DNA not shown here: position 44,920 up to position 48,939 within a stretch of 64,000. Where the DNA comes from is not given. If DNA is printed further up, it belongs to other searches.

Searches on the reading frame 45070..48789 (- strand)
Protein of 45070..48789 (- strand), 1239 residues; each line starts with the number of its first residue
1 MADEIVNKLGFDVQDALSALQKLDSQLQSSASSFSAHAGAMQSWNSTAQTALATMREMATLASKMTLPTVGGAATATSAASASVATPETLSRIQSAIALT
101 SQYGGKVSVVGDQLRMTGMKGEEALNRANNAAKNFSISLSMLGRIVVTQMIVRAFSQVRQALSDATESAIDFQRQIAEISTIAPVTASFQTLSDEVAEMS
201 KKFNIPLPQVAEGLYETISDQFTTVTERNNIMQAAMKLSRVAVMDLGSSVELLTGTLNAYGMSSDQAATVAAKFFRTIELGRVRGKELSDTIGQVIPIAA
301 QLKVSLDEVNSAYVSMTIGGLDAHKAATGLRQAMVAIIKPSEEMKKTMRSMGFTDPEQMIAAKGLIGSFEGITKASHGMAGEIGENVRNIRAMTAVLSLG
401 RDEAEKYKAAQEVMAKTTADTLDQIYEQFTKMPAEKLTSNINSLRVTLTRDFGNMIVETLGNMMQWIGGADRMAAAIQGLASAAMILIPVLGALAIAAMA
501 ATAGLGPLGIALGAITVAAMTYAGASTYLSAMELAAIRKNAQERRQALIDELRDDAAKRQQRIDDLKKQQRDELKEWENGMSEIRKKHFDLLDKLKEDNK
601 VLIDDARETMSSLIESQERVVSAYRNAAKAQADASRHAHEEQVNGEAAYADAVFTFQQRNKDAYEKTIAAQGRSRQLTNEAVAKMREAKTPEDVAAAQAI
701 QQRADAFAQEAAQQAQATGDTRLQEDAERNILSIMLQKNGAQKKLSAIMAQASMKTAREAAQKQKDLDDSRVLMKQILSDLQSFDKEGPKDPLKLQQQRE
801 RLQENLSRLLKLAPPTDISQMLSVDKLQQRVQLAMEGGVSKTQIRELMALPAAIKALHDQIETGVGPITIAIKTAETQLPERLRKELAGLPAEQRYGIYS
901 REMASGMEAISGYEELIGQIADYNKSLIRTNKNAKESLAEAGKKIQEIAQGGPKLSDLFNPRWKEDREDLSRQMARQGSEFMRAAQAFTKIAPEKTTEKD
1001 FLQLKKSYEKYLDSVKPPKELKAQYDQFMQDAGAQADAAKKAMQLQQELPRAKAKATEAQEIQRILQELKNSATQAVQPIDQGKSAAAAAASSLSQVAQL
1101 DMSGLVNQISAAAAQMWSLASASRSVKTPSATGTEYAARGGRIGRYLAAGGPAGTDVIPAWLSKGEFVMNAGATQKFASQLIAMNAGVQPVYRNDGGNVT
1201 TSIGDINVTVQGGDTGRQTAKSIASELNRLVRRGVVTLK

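Call 5: search_protein_families(library=pfam, proteins=[window:45070-48789:-], max_evalue=0.1)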
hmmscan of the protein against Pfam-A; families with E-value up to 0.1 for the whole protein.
window:45070-48789:- (1239 aa): 2 families
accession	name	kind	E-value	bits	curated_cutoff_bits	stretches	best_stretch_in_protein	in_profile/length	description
PF10145.14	PhageMin_Tail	-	2.1e-22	80.4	33.2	1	194-381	2-189/201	Phage-related minor tail protein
PF11534.13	HTHP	-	0.015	16.1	25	0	329-367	20-58/72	Hexameric tyrosine-coordinated heme protein (HTHP)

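Call 6: search_protein_families(library=phrogs, proteins=[window:45070-48789:-], max_evalue=0.01)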
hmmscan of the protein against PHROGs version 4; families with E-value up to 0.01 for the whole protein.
window:45070-48789:- (1239 aa): 13 families
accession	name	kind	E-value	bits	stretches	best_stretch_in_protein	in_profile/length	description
phrog_991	-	tail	3.1e-29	102.3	1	160-517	289-658/1966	tail length tape measure protein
phrog_1533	-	tail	2.8e-25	89.1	1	15-766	133-882/1688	tail length tape measure protein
phrog_23013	-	tail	5.5e-23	81.6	1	163-419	130-385/1379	tail length tape measure protein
phrog_1272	-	tail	1.6e-19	70.2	1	21-526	101-649/1606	tail length tape measure protein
phrog_4704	-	tail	2.1e-17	64.1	1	12-522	67-576/625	tail length tape measure protein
phrog_14441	-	tail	8.5e-15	56.1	1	160-330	69-239/241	tail length tape measure protein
phrog_5493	-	tail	9.6e-14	51.6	1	235-353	136-254/1102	tail length tape measure protein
phrog_167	-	tail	6.3e-12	45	1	4-502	117-640/1555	tail length tape measure protein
phrog_36688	-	tail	9.3e-12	44.2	1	126-347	29-254/1600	tail length tape measure protein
phrog_28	-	tail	9.3e-11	42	1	12-523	111-667/1228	tail length tape measure protein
phrog_1293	-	tail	2.4e-07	30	1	7-528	53-554/1424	tail length tape measure protein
phrog_9696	-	tail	5.9e-06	25.3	1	136-708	69-586/1415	tail length tape measure protein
phrog_5218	-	unknown function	0.0027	16.8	0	20-778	109-936/1599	-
